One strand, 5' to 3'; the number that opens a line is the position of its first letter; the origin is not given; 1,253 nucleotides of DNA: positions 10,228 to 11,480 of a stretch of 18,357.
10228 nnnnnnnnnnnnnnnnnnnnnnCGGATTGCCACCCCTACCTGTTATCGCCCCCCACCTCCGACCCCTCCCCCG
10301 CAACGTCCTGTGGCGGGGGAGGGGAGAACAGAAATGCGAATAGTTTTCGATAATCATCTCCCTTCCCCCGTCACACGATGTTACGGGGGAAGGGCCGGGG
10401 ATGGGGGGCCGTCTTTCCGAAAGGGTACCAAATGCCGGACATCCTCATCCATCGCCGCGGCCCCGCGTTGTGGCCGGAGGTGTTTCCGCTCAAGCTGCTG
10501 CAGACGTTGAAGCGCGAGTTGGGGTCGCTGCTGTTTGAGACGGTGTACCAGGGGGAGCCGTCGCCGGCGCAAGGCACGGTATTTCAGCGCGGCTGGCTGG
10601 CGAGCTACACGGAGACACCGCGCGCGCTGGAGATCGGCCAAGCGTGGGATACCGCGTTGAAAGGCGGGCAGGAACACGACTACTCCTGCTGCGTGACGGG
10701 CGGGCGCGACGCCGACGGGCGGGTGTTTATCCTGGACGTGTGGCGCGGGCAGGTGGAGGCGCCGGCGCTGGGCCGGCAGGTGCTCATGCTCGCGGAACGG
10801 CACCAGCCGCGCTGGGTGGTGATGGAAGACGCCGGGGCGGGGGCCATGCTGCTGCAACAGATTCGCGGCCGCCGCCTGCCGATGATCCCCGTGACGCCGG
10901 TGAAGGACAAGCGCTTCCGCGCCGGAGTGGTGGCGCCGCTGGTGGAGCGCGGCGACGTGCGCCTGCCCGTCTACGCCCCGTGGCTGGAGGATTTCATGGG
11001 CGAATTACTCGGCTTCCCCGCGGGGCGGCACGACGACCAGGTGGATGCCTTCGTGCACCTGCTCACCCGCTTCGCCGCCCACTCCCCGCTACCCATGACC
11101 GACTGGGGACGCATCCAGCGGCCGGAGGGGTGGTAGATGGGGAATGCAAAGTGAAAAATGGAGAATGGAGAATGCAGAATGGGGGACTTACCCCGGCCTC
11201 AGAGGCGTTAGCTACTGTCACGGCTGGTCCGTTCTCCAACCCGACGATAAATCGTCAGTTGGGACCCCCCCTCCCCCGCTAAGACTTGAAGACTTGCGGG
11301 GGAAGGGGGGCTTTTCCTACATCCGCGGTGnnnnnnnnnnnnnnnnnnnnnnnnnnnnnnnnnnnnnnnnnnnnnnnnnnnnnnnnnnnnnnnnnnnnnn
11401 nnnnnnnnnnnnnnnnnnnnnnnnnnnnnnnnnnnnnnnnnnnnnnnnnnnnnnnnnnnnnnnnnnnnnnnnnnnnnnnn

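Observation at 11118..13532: Flotillin gene cassette bracketed by ~70-bp direct repeats that duplicate the 3' end of the terminase gene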

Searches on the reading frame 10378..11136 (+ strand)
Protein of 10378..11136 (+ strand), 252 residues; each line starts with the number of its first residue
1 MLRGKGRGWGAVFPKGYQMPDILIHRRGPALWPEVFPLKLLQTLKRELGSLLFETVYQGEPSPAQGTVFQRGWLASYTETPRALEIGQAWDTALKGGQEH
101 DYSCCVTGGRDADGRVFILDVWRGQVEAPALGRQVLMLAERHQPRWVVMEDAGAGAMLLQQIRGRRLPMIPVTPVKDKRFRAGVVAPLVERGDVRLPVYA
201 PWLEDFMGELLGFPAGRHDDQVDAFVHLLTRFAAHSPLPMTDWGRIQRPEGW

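Call 4: search_protein_families(library=pfam, proteins=[window:10378-11136:+], max_evalue=0.01)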
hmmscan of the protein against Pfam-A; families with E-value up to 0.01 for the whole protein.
window:10378-11136:+ (252 aa): 1 family
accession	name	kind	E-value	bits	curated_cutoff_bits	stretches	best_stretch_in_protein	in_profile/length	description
PF17289.8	Terminase_6C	-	2.4e-13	50.8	22.6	1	89-229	2-152/155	Terminase RNaseH-like domain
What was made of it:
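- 10432..11136 (+): Terminase large-subunit C-half (RNaseH-like nuclease) ORF, ending RPEGW*. Pfam Terminase_6C E=2.4e-13 (call 4).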

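Call 26: search_protein_families(library=phrogs, proteins=[window:10378-11136:+], max_evalue=0.01)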
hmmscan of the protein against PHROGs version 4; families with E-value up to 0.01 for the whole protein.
window:10378-11136:+ (252 aa): 4 families
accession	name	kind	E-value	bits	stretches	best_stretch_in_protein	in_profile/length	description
phrog_38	-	head and packaging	3e-50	172.7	1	18-242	476-713/760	terminase large subunit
phrog_5573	-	head and packaging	3.2e-46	158.8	1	18-231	16-233/250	terminase large subunit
phrog_979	-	head and packaging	1.9e-19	70.8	1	63-233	410-600/642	terminase large subunit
phrog_12171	-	head and packaging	1.3e-06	29.5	1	175-225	39-88/110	terminase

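Call 27: search_protein_families(library=ncbifam, proteins=[window:10378-11136:+], max_evalue=0.01)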
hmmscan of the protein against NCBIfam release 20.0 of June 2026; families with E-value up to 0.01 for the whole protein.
window:10378-11136:+ (252 aa): 1 family
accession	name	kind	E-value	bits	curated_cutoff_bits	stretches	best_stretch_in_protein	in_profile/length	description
TIGR01630.1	psiM2_ORF9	equivalog_domain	1.3e-22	80.8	41.65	1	101-230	1-138/142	phage terminase large subunit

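Call 37: find_related_loci(query=A2, collection=metagenome_contigs, flank=6000)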
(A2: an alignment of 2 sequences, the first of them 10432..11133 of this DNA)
Query A2 (234 aa) in metagenome_contigs; peptide patterns used: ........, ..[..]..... (x = any residue, [..] = any of these).
271 stretches matched a pattern; 14 encode a relative of the query (tblastn E <= 1e-3); 14 distinct loci.
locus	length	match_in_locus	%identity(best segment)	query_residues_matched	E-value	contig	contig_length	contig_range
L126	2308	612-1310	61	3-234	1e-92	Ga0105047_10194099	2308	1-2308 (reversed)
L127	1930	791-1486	60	4-234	2e-91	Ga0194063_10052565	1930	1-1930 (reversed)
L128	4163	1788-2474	55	4-234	9e-69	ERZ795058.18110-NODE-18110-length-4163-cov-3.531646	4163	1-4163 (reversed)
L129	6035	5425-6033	57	4-205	1e-63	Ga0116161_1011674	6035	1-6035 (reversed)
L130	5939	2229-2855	33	4-206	5e-31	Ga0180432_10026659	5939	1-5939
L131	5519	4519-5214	35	5-217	8e-30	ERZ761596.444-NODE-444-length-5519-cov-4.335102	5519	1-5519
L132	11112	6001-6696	35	5-217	9e-30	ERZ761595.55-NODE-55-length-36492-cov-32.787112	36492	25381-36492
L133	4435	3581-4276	35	5-217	1e-29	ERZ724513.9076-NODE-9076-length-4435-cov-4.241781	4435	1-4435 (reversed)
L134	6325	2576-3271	35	5-217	2e-29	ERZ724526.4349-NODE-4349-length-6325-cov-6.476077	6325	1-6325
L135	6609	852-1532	33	5-211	3e-27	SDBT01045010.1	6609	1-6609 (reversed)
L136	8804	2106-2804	27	6-211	9e-18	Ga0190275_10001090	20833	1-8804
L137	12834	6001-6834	36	4-206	3e-16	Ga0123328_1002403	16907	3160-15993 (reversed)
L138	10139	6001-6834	36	4-206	3e-16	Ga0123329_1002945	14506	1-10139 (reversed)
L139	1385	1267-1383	49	4-42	2e-7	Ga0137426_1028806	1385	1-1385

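Call 43: search_protein_families(library=pfam, proteins=[L129:230-1420:+, L129:1466-1999:+, L129:2069-2659:+, L129:2768-4189:+, L129:4307-4603:+, L128:37-552:+, L128:670-966:+, L128:2623-3033:-, L128:3003-3812:+, L126:1415-1882:+], max_evalue=0.01)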
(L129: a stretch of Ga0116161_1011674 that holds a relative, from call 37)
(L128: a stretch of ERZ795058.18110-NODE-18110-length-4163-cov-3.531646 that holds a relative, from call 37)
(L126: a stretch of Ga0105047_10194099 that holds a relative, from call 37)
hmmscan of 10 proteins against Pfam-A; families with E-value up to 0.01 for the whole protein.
L129:230-1420:+ (396 aa): 0 families

L129:1466-1999:+ (177 aa): 0 families

L129:2069-2659:+ (196 aa): 0 families

L129:2768-4189:+ (473 aa): 0 families

L129:4307-4603:+ (98 aa): 0 families

L128:37-552:+ (171 aa): 0 families

L128:670-966:+ (98 aa): 0 families

L128:2623-3033:- (136 aa): 0 families

L128:3003-3812:+ (269 aa): 1 family
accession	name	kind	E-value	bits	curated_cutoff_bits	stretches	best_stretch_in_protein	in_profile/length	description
PF03331.19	LpxC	-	2.4e-76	257.2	27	1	4-265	1-267/268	UDP-3-O-acyl N-acetylglycosamine deacetylase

L126:1415-1882:+ (155 aa): 4 families
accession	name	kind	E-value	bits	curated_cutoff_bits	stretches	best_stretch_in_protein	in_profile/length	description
PF00583.31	Acetyltransf_1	-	7.1e-15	55.7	20.7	1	42-131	24-116/116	Acetyltransferase (GNAT) family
PF13508.13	Acetyltransf_7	-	1.8e-13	51.1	27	1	48-132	3-83/84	Acetyltransferase (GNAT) domain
PF13673.13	Acetyltransf_10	-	2.7e-08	34.3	23.6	1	49-135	31-111/128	Acetyltransferase (GNAT) domain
PF08445.16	FR47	-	3.6e-05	24.1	22.1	1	79-133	25-79/86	FR47-like protein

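Call 55: search_protein_families(library=padloc, proteins=[window:10432-11136:+, L128:670-966:+, L128:37-552:+], max_evalue=0.01)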
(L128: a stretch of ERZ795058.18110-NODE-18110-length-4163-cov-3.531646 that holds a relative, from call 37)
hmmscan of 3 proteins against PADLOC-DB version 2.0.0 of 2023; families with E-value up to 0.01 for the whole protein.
window:10432-11136:+ (234 aa): 0 families

L128:670-966:+ (98 aa): 0 families

L128:37-552:+ (171 aa): 0 families

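Call 61: find_homologous_proteins(query=window:10432-11133:+, max_evalue=1e-40)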
Query window:10432-11133:+ (234 aa): 18 proteins with E <= 1e-40 among 591 candidates.
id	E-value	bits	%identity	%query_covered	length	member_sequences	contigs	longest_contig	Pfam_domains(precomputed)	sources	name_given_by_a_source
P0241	3.7e-157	540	100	100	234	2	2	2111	PF17289.9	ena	-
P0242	8.2e-141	486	90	100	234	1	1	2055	PF17289.9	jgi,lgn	jgi:predicted phage terminase large subunit-like protein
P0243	1.4e-88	315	61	98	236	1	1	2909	PF17289.9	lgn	-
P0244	2.6e-88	314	60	99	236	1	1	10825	PF17289.9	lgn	-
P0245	1.1e-87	312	62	99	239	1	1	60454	PF17289.9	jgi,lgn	jgi:predicted phage terminase large subunit-like protein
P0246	1.9e-86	308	61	99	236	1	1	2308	PF17289.9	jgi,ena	-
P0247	1.4e-84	302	59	100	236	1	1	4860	PF17289.9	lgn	-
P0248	7.3e-84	299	59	99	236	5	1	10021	PF17289.9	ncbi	-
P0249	1.1e-83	299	58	100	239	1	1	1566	PF17289.9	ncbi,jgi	jgi:predicted phage terminase large subunit-like protein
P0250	1.5e-80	289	60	91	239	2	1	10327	PF17289.9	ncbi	-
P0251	3.3e-80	287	57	99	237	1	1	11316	PF17289.9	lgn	-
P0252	2.7e-74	268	57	92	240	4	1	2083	PF17289.9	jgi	-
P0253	6.0e-74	267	55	99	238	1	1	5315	PF17289.9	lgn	-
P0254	6.6e-72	260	53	99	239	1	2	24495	PF17289.9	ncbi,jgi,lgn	jgi:predicted phage terminase large subunit-like protein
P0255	1.0e-60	224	47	99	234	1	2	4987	PF17289.9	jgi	jgi:predicted phage terminase large subunit-like protein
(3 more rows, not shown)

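Call 62: find_encoding_contigs(protein=P0241, flank=10000, max_places=5)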
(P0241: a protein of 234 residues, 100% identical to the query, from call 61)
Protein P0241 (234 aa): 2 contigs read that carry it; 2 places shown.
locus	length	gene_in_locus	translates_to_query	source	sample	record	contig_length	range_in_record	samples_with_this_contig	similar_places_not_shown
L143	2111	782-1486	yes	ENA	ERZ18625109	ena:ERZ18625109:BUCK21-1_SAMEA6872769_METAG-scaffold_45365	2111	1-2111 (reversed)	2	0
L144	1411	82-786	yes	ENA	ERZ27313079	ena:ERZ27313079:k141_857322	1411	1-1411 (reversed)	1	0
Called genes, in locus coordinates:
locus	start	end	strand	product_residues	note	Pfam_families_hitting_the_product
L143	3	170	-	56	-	?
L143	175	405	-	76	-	PF04255:DUF433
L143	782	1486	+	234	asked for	PF17289:Terminase_6C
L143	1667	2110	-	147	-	?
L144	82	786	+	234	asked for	PF17289:Terminase_6C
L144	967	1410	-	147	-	?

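Call 63: find_encoding_contigs(protein=P0242, flank=10000, max_places=5)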
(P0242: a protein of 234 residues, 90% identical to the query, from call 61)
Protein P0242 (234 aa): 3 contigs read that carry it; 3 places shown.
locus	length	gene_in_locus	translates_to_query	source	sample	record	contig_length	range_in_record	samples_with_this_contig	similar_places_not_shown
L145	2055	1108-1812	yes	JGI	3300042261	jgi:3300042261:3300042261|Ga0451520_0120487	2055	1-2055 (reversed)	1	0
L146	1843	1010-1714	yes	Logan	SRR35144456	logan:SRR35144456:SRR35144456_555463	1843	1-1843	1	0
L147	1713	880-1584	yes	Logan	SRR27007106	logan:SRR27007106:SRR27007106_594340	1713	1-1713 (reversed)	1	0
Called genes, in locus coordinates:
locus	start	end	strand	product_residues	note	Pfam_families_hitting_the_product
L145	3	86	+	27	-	?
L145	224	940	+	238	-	-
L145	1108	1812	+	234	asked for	PF17289:Terminase_6C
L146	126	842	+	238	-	-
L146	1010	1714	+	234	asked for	PF17289:Terminase_6C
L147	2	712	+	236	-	?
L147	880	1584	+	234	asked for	PF17289:Terminase_6C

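Call 67: find_encoding_contigs(protein=P0245, flank=10000, max_places=2)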
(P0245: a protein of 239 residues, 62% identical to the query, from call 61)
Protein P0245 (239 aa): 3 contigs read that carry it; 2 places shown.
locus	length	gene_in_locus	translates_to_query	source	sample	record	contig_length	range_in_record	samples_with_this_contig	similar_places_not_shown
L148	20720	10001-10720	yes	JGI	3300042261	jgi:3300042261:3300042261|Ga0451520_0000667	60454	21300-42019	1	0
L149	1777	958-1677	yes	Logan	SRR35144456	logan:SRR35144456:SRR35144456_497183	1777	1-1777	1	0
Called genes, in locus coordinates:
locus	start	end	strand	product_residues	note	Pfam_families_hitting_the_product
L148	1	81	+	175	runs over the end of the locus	-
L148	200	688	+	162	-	-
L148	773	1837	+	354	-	PF01208:URO-D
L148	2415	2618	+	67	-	PF09962:DUF2196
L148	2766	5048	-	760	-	PF13088:BNR_2 (faint)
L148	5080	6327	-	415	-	PF07690:MFS_1 (faint)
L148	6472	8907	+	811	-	PF02878:PGM_PMM_I, PF02879:PGM_PMM_II, PF02880:PGM_PMM_III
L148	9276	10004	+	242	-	-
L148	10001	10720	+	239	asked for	PF17289:Terminase_6C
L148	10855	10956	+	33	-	-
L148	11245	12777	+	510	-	PF00501:AMP-binding, PF13193:AMP-binding_C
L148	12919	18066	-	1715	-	PF07603:Lcl_C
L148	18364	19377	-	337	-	-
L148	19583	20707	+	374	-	PF00155:Aminotran_1_2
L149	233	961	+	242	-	-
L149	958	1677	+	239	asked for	PF17289:Terminase_6C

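Call 83: find_related_loci(query=A2, collection=viral_contigs, flank=4000)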
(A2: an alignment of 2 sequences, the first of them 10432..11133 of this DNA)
Query A2 (234 aa) in viral_contigs; peptide patterns used: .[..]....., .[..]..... (x = any residue, [..] = any of these).
93 stretches matched a pattern, but none encodes a relative of the query by tblastn (E <= 1e-3).
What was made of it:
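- Tried and rejected: No split-terminase relatives in viral contigs by pattern scan (call 83).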

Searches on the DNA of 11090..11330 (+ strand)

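Call 58: search_dna_similar(query=window:11090-11330:+, collection=phages, mode=distant, max_rows=10)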
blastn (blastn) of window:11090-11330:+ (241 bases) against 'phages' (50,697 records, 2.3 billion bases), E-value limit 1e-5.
No match.
